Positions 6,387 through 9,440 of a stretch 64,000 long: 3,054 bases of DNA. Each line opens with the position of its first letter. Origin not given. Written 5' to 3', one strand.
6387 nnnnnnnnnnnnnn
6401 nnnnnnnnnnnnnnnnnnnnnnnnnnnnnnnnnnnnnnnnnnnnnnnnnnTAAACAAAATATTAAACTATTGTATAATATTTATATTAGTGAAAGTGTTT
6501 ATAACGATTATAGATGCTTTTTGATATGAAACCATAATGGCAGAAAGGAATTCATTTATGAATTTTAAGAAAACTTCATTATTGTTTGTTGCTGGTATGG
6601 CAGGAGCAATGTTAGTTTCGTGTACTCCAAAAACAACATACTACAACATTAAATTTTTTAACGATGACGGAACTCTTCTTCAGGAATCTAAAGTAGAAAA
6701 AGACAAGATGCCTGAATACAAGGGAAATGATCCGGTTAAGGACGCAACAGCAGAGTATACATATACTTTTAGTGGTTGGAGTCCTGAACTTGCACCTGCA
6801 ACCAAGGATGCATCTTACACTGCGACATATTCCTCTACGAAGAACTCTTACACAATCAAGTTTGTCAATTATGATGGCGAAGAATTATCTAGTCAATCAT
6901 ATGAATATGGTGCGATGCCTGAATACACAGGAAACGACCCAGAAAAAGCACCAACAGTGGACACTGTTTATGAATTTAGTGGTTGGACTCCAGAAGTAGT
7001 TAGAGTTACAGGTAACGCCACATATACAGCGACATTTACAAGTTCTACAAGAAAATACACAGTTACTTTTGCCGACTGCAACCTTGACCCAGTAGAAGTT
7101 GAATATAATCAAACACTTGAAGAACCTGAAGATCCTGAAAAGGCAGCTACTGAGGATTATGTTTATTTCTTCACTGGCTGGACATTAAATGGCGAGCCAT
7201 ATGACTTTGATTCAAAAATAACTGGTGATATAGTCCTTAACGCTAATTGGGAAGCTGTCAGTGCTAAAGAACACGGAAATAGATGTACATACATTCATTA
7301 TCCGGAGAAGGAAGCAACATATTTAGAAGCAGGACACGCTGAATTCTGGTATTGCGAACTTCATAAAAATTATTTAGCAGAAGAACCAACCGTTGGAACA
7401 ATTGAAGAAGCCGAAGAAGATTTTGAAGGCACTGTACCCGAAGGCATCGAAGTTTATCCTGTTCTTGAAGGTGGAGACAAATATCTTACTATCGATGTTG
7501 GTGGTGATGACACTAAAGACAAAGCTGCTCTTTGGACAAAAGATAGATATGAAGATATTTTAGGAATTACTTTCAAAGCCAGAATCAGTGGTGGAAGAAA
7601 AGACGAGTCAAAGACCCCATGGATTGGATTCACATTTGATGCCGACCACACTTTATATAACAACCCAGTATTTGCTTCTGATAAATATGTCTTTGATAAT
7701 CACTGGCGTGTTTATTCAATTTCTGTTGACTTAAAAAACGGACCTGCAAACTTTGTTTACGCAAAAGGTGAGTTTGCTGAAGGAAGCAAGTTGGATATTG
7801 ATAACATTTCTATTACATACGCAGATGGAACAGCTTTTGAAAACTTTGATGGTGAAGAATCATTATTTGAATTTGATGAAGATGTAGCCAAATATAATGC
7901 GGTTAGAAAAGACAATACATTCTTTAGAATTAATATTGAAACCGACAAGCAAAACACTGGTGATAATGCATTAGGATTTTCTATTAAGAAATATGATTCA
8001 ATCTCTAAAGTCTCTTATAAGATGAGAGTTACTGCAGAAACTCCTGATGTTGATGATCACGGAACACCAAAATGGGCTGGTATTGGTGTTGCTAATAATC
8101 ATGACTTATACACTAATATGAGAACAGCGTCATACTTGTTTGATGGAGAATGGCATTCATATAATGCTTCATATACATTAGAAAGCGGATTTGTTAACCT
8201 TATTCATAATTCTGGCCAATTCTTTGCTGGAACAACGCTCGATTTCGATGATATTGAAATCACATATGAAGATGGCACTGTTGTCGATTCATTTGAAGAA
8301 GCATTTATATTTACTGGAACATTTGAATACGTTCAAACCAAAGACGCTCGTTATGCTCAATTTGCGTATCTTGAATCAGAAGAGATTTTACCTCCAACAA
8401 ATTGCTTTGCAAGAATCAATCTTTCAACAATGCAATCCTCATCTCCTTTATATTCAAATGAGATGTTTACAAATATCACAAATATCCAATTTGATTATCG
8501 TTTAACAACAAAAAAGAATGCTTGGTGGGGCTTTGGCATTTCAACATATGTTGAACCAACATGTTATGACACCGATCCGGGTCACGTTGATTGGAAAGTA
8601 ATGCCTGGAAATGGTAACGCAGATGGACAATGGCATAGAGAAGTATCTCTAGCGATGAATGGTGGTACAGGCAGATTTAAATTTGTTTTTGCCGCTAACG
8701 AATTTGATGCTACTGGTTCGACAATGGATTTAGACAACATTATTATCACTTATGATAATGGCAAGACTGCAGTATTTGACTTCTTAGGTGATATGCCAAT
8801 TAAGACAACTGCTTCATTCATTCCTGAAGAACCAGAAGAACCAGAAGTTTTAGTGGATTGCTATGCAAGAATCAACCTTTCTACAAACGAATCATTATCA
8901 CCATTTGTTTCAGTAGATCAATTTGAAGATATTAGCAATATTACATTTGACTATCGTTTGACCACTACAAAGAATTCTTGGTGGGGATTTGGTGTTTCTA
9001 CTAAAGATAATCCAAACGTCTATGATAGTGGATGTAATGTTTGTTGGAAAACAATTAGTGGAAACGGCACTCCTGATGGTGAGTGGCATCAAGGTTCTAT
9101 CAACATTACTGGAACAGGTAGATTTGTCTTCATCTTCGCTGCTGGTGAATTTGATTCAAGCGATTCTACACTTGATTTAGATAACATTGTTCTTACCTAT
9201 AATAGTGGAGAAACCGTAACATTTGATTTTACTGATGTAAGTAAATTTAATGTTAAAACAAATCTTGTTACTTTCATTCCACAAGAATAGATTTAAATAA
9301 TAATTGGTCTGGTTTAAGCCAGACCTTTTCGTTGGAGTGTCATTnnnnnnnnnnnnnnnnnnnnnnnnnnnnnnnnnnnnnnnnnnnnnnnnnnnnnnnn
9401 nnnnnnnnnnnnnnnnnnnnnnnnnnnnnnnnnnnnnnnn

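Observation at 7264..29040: A recurring Cys/His mini-module near the N-termini of three different exported proteins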

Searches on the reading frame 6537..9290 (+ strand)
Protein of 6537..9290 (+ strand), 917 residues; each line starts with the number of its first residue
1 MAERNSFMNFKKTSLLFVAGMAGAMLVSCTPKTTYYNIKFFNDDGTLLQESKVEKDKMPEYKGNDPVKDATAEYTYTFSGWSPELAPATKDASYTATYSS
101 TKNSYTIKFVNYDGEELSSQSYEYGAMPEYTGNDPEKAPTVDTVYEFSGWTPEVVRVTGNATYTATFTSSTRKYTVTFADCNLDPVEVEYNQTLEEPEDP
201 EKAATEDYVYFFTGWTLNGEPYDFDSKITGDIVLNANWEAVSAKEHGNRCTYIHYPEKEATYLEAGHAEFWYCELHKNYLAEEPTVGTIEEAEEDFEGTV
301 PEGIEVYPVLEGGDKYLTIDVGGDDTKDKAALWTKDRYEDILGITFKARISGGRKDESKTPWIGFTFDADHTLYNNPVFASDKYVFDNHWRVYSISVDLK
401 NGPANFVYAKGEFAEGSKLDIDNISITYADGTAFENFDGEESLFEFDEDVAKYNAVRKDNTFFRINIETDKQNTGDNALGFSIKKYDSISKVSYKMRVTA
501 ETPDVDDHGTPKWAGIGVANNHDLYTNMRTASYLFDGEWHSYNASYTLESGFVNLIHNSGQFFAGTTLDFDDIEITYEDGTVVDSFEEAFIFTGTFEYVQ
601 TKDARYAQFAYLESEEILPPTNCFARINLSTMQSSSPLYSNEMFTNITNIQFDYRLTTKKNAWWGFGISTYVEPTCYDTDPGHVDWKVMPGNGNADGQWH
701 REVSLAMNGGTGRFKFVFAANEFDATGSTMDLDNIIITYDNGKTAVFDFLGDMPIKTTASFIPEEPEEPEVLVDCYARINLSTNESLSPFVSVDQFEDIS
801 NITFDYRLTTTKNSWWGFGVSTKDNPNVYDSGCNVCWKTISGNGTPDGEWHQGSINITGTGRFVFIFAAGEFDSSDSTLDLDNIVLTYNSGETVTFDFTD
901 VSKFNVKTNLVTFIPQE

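Call 3: search_protein_families(library=pfam, proteins=[window:6537-9290:+], max_evalue=1)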
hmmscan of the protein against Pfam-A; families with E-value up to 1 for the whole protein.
window:6537-9290:+ (917 aa): 7 families
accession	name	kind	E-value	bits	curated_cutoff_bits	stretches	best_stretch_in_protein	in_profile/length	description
PF00629.30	MAM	-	2.8e-05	24.4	26.4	1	842-887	107-153/158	MAM domain, meprin/A5/mu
PF19797.4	DUF6281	-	9.6e-05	22.9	28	1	131-169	43-83/100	Family of unknown function (DUF6281)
PF09406.16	DUF2004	-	0.12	13.1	27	1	433-496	21-85/122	Protein of unknown function (DUF2004)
PF14213.11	DUF4325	-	0.12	12.5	23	0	882-904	7-29/64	STAS-like domain of unknown function (DUF4325)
PF18998.6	Flg_new_2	-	0.17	12.3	23.6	0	142-178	32-69/73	Divergent InlB B-repeat domain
PF24086.1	DUF7371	-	0.29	11.3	27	0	641-665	157-181/199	Domain of unknown function (DUF7371)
PF11687.14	DUF3284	-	0.63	10.4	23.7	1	153-196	57-102/119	Domain of unknown function (DUF3284)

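Call 4: search_protein_families(library=ncbifam, proteins=[window:6537-9290:+], max_evalue=1)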
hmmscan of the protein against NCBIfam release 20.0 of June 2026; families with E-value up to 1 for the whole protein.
window:6537-9290:+ (917 aa): 0 families

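Call 74: list_cluster_members(proteins=[window:6537-9290:+, window:24058-28371:+, window:28392-30677:+, window:38273-41032:+, window:41481-43358:+])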
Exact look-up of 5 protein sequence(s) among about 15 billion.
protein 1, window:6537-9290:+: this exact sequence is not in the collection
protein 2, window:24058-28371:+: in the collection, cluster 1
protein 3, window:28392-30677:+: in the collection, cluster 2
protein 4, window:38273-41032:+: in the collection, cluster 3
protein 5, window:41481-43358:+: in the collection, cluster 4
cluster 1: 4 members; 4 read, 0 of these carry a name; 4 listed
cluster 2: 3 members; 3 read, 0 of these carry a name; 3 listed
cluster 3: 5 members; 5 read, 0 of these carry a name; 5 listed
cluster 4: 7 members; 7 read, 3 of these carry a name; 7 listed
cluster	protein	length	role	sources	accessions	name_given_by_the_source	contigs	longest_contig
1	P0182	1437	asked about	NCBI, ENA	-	-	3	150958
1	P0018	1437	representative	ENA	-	-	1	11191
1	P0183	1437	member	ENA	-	-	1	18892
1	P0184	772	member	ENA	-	-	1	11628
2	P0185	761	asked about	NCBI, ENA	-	-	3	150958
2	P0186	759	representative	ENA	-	-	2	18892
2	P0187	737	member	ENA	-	-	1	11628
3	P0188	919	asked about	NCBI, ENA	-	-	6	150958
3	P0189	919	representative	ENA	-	-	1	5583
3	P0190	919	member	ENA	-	-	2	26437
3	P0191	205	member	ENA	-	-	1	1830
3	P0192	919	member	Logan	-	-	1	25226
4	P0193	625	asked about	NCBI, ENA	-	-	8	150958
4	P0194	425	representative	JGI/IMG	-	ABC-type sugar transport system ATPase subunit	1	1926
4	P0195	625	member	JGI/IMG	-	multiple sugar transport system ATP-binding protein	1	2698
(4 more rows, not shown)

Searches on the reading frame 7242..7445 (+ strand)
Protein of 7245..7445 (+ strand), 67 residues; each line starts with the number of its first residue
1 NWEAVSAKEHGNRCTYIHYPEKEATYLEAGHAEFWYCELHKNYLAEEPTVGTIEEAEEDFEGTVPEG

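Call 15: search_solved_structures(query=window:7245-7445:+, max_evalue=10, show_alignments=3)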
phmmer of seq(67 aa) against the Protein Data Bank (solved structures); distinct sequences matched with E-value up to 10: 2.
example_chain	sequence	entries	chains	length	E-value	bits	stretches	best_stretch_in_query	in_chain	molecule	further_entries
2qc5_A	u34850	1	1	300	0.75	13.5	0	29-67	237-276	Streptogramin B lactonase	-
9y10_A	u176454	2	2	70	1.2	12.8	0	1-21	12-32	C3H1-type domain-containing protein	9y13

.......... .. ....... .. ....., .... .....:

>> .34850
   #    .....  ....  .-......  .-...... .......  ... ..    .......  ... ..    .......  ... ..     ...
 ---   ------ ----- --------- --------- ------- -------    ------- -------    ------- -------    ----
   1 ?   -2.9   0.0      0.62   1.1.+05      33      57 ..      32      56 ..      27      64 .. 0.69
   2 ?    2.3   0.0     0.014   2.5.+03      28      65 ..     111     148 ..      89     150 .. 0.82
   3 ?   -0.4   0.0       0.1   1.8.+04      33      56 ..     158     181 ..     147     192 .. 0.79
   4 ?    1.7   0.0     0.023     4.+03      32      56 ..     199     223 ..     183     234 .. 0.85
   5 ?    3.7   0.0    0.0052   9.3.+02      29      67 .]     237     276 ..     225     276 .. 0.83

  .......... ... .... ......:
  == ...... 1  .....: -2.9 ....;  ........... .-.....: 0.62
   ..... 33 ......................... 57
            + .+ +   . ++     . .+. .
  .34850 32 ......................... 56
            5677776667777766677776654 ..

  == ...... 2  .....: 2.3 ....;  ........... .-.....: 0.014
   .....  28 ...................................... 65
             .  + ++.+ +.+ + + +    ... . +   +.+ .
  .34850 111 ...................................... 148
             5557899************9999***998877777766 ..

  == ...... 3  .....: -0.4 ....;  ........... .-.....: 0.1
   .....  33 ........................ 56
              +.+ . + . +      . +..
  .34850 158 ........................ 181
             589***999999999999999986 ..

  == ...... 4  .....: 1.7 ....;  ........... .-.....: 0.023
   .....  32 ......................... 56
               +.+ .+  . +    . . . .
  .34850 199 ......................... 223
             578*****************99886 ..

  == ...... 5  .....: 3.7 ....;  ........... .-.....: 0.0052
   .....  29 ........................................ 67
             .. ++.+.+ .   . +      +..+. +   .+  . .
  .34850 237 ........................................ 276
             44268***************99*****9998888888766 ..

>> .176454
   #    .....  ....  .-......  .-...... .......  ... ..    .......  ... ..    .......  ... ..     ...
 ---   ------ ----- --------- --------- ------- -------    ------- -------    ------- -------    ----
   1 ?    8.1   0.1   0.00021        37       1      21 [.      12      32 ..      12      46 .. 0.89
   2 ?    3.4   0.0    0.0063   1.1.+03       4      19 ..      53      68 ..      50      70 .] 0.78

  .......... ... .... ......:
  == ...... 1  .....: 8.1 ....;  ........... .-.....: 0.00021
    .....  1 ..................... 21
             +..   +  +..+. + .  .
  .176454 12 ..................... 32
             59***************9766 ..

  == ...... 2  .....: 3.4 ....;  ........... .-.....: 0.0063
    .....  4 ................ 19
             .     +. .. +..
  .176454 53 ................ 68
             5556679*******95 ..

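Call 25: find_homologous_proteins(query=A3, max_evalue=10)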
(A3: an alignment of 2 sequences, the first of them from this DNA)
Query A3 (2 sequences): no candidate shares three 5-residue words with the query. No homologue found.

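Call 34: find_related_loci(query=A3, collection=genome_contigs, flank=3000)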
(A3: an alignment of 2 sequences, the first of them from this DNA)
Query A3 (67 aa) in genome_contigs; peptide patterns used: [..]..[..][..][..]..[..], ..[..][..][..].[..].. (x = any residue, [..] = any of these).
14 stretches matched a pattern, but none encodes a relative of the query by tblastn (E <= 1e-3).

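Call 36: find_related_loci(query=A3, collection=metagenome_contigs, flank=5000)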
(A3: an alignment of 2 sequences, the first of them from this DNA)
Query A3 (67 aa) in metagenome_contigs; peptide patterns used: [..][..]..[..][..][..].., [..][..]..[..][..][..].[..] (x = any residue, [..] = any of these).
58 stretches matched a pattern, but none encodes a relative of the query by tblastn (E <= 1e-3).

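Call 66: search_protein_families(library=pfam, proteins=[window:7242-7440:+], max_evalue=10)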
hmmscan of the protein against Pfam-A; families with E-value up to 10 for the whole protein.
window:7242-7440:+ (66 aa): 0 families
